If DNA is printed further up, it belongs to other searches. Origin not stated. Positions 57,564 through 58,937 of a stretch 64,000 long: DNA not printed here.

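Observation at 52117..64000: Candidate undescribed catabolic pathway: hydantoinase A/B + paired M24-fold proteins + MmgE/PrpD + amidohydrolase + LysR + three Bug binding proteins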

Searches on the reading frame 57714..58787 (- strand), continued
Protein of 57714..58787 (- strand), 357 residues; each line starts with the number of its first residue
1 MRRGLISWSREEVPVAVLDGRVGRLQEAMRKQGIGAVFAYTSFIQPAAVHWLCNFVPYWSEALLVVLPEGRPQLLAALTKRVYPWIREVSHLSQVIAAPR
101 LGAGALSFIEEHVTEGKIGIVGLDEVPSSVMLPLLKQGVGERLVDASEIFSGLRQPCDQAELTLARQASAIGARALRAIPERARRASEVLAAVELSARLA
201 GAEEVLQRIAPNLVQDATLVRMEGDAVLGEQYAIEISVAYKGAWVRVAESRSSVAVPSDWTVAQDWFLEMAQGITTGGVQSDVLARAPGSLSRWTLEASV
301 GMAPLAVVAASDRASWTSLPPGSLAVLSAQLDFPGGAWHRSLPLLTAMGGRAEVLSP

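Call 78: search_protein_representatives(protein=window:57714-58787:-)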
Query: 357 residues. Proteins with E-value up to 0.001 (for the whole library): 549; up to 1e-10: 296; up to 1e-30: 91. The best 150 are listed.
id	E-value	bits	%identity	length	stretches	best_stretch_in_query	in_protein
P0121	3.3e-97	342.0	50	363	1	1-350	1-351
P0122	7.0e-79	281.8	43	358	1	1-352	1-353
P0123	5.7e-76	272.2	47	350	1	14-347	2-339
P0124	1.6e-75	270.7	56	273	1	86-350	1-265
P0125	3.7e-74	266.3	44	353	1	1-352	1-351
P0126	5.1e-74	265.8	48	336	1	1-343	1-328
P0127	5.9e-73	262.3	45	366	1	1-347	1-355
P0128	2.4e-72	260.3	48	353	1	14-357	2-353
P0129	8.3e-70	251.9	44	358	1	1-348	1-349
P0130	4.2e-68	246.3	50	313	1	1-346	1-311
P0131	1.6e-66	241.2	43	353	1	1-349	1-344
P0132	1.1e-65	238.3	50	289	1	75-352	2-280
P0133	1.3e-65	238.1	44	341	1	1-270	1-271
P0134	1.5e-65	238.0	40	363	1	1-357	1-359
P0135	1.2e-63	231.7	42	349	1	1-347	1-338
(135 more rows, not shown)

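Call 80: search_protein_families(library=pfam, proteins=[L054:9012-11159:-, L056:12192-12662:-, L068:4853-5902:-, L059:4981-5835:-, L070:13140-15692:-, L082:1331-2326:+, L069:17886-18950:-, L073:3966-4739:-, L048:12863-13717:-, L046:2426-4900:-], max_evalue=0.00001)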
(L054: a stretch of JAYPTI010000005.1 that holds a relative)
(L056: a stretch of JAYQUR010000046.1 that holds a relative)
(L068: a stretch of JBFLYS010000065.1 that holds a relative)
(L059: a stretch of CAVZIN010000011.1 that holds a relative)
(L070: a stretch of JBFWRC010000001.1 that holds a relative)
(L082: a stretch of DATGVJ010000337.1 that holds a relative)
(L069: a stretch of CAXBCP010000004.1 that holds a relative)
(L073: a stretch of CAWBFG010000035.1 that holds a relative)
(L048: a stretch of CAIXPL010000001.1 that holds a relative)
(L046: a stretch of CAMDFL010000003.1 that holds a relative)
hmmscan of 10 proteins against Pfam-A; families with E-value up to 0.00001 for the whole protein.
L054:9012-11159:- (715 aa): 2 families
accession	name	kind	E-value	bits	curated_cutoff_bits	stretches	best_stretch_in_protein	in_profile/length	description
PF20256.3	MoCoBD_2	-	2.6e-35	122.7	27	2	15-133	51-167/283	Molybdopterin cofactor-binding domain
PF02738.23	MoCoBD_1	-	2.9e-21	76.1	27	1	292-431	23-164/244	Molybdopterin cofactor-binding domain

L056:12192-12662:- (156 aa): 2 families
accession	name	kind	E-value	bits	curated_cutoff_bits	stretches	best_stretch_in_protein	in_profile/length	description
PF01799.25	Fer2_2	-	2.1e-24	85.9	30.3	1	74-147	1-75/75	[2Fe-2S] binding domain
PF00111.32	Fer2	-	1e-06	29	21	1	8-56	3-52/77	2Fe-2S iron-sulfur cluster binding domain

L068:4853-5902:- (349 aa): 0 families

L059:4981-5835:- (284 aa): 1 family
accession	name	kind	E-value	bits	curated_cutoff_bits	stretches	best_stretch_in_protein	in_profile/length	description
PF02668.22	TauD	-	1.1e-74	252.2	27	1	4-277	1-267/267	Taurine catabolism dioxygenase TauD, TfdA family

L070:13140-15692:- (850 aa): 3 families
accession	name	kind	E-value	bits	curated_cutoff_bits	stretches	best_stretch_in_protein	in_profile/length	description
PF20256.3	MoCoBD_2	-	5.6e-76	256.2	27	1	505-780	1-283/283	Molybdopterin cofactor-binding domain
PF02738.23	MoCoBD_1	-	3.1e-62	210.3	27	1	232-477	3-243/244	Molybdopterin cofactor-binding domain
PF01315.27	Ald_Xan_dh_C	-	2.3e-29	102.3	31.3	1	94-213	1-109/110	Aldehyde oxidase and xanthine dehydrogenase, a/b hammerhead domain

L082:1331-2326:+ (331 aa): 2 families
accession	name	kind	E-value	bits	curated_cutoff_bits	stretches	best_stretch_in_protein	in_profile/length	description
PF09084.16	NMT1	-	3.5e-25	89.6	20.5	1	64-258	17-212/216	NMT1/THI5 like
PF13379.11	NMT1_2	-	1e-09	39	24.7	1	58-260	25-242/252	NMT1-like family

L069:17886-18950:- (354 aa): 0 families

L073:3966-4739:- (257 aa): 1 family
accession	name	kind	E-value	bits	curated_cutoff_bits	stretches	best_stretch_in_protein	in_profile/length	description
PF00528.27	BPD_transp_1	-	1.2e-30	107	26.4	1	81-255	4-182/184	Binding-protein-dependent transport system inner membrane component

L048:12863-13717:- (284 aa): 2 families
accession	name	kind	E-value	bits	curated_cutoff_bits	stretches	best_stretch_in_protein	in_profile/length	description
PF00005.33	ABC_tran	-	4.5e-32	112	25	1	41-197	1-137/137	ABC transporter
PF13304.12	AAA_21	-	1.6e-06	28.8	27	0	166-201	235-273/304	AAA domain, putative AbiEii toxin, Type IV TA system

L046:2426-4900:- (824 aa): 2 families
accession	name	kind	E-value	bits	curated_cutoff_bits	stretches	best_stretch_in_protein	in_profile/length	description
PF20256.3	MoCoBD_2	-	2.5e-38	132.7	27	2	119-243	49-172/283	Molybdopterin cofactor-binding domain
PF02738.23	MoCoBD_1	-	4.8e-26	91.8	27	1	390-533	13-159/244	Molybdopterin cofactor-binding domain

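Call 86: search_protein_families(library=ncbifam, proteins=[L046:1329-2321:-, L046:2426-4900:-, L056:12192-12662:-, L070:13140-15692:-, L059:4981-5835:-, L025:12122-13177:+, L005:2418-3530:-, L025:13190-14554:+, L069:17886-18950:-], max_evalue=1e-8)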
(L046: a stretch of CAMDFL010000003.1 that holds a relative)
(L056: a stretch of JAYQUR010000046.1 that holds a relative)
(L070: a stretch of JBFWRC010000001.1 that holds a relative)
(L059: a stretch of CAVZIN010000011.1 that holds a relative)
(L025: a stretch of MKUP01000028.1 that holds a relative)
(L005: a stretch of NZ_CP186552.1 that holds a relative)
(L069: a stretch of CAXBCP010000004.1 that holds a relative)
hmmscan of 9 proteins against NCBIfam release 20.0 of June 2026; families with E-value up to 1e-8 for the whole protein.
L046:1329-2321:- (330 aa): 0 families

L046:2426-4900:- (824 aa): 13 families
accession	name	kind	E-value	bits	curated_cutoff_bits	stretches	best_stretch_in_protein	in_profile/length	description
TIGR03194.1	4hydrxCoA_A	equivalog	6.1e-49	167.1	994.55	3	683-820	605-745/746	4-hydroxybenzoyl-CoA reductase subunit alpha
TIGR03196.1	pucD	equivalog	1e-43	149.8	783.65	2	685-817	619-754/763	xanthine dehydrogenase subunit D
NF043082.1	XdhA_XDHase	equivalog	2.5e-43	148.2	780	2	687-821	613-752/758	xanthine dehydrogenase subunit XdhA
NF007426.0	PRK09970.1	equivalog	1.2e-39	136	916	2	686-819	615-753/761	xanthine dehydrogenase molybdenum-binding subunit XdhA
NF041671.1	peri_hyde_PaoC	equivalog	3.3e-38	131.5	1180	2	328-535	100-309/735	aldehyde oxidoreductase molybdenum-binding subunit PaoC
NF041018.1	glyceraldDH_alpha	equivalog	7.6e-35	120.5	790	2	689-817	609-740/741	glyceraldehyde dehydrogenase subunit alpha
TIGR03311.1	Se_dep_XDH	equivalog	2e-33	115.5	830.45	1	386-531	308-453/848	selenium-dependent xanthine dehydrogenase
TIGR02965.1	xanthine_xdhB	equivalog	1.1e-31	109.9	849.5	2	123-239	453-568/758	xanthine dehydrogenase molybdopterin binding subunit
NF045668.1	pterin_aldehy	equivalog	7.9e-27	93.7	1100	1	687-821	769-904/905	molybdopterin-dependent aldehyde oxidoreductase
NF040766.1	CODH_aero_grp5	exception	5.3e-24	84.4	950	1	689-816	649-780/785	aerobic carbon-monoxide dehydrogenase large subunit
TIGR03313.1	Se_sel_red_Mo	hypoth_equivalog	6.7e-19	67.1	1101.9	1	687-823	810-951/951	molybdopterin-dependent oxidoreductase Mo/Fe-S-binding subunit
TIGR02416.1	CO_dehy_Mo_lg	equivalog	2.3e-18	65.8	991.15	0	120-184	478-542/770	aerobic carbon-monoxide dehydrogenase large subunit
TIGR02969.1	mam_aldehyde_ox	subfamily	2.1e-14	52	1912.3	0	340-496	668-825/1330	aldehyde oxidase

L056:12192-12662:- (156 aa): 10 families
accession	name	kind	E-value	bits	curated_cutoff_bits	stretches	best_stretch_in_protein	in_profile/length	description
NF043084.2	XdhC_XDHase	equivalog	1.1e-40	138.7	217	1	3-150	2-150/151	xanthine dehydrogenase subunit XdhC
TIGR03198.1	pucE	equivalog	3.1e-40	137.1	254.3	1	3-152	3-151/151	xanthine dehydrogenase subunit E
NF041020.1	glyceraldDH_gamma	equivalog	5.7e-40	136.6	290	1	3-152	12-161/164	glyceraldehyde dehydrogenase subunit gamma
TIGR03311.1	Se_dep_XDH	equivalog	4.3e-38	130.9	830.45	1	7-152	4-146/848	selenium-dependent xanthine dehydrogenase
NF045668.1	pterin_aldehy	equivalog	5.2e-37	127.4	1100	1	5-151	4-153/905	molybdopterin-dependent aldehyde oxidoreductase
TIGR03193.1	4hydroxCoAred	equivalog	5.3e-37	127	257.8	1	4-150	2-148/148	4-hydroxybenzoyl-CoA reductase subunit gamma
NF008514.0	PRK11433.1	equivalog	4.5e-33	114.6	322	1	2-153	51-217/218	aldehyde dehydrogenase iron-sulfur subunit PaoA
NF007387.0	PRK09908.1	equivalog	1.7e-30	105.5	212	1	2-152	7-158/159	xanthine dehydrogenase iron sulfur-binding subunit XdhC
TIGR02963.1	xanthine_xdhA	equivalog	6.2e-28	97.6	467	1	16-151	14-159/468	xanthine dehydrogenase small subunit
TIGR02969.1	mam_aldehyde_ox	subfamily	6.8e-20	70.2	1912.3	1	16-151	16-162/1330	aldehyde oxidase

L070:13140-15692:- (850 aa): 13 families
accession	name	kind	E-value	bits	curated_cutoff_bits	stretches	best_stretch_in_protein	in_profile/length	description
NF041018.1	glyceraldDH_alpha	equivalog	1.3e-173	579.3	790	1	80-833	3-735/741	glyceraldehyde dehydrogenase subunit alpha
TIGR02416.1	CO_dehy_Mo_lg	equivalog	6.3e-154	514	991.15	1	88-841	1-770/770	aerobic carbon-monoxide dehydrogenase large subunit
NF040766.1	CODH_aero_grp5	exception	6.8e-154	514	950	1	80-840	5-783/785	aerobic carbon-monoxide dehydrogenase large subunit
TIGR03194.1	4hydrxCoA_A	equivalog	1.4e-105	354.3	994.55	1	93-841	10-745/746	4-hydroxybenzoyl-CoA reductase subunit alpha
NF043082.1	XdhA_XDHase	equivalog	2.7e-103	346.6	780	1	80-845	1-755/758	xanthine dehydrogenase subunit XdhA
NF007426.0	PRK09970.1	equivalog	1.5e-96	324.2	916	1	80-843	6-756/761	xanthine dehydrogenase molybdenum-binding subunit XdhA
NF045668.1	pterin_aldehy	equivalog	4.9e-81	273.1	1100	1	81-842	176-904/905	molybdopterin-dependent aldehyde oxidoreductase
TIGR03196.1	pucD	equivalog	6.6e-76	256.2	783.65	1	79-821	2-740/763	xanthine dehydrogenase subunit D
TIGR02965.1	xanthine_xdhB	equivalog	2e-65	221.4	849.5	1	92-844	13-756/758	xanthine dehydrogenase molybdopterin binding subunit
NF041671.1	peri_hyde_PaoC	equivalog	3.1e-62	211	1180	1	80-821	18-713/735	aldehyde oxidoreductase molybdenum-binding subunit PaoC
TIGR03311.1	Se_dep_XDH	equivalog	3.7e-61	207.2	830.45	1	79-632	160-680/848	selenium-dependent xanthine dehydrogenase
TIGR03313.1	Se_sel_red_Mo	hypoth_equivalog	6.4e-57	192.9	1101.9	2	249-821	363-931/951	molybdopterin-dependent oxidoreductase Mo/Fe-S-binding subunit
TIGR02969.1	mam_aldehyde_ox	subfamily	9.2e-37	126.1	1912.3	1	77-823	573-1285/1330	aldehyde oxidase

L059:4981-5835:- (284 aa): 3 families
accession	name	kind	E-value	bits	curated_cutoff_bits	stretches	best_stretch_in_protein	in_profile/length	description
NF007104.0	PRK09553.1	equivalog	6.5e-61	206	313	1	3-283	5-278/282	taurine dioxygenase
NF045815.1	Neo-PentlctneFsynPtlD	equivalog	1.6e-47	162.2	550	1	11-275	10-283/301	neopentalenolactone/pentalenolactone F synthase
NF049937.1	CMthFAOxDecarbScoE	equivalog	1.2e-32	113.3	400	1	9-280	8-285/295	(3R)-3-[(carboxymethyl)amino]fatty acid oxygenase/decarboxylase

L025:12122-13177:+ (351 aa): 0 families

L005:2418-3530:- (370 aa): 0 families

L025:13190-14554:+ (454 aa): 1 family
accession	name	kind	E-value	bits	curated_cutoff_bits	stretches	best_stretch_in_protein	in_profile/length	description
NF038314.1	epimerase_MslH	equivalog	3.7e-90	302.4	700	1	9-445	3-428/439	lasso peptide C-terminal Trp epimerase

L069:17886-18950:- (354 aa): 0 families
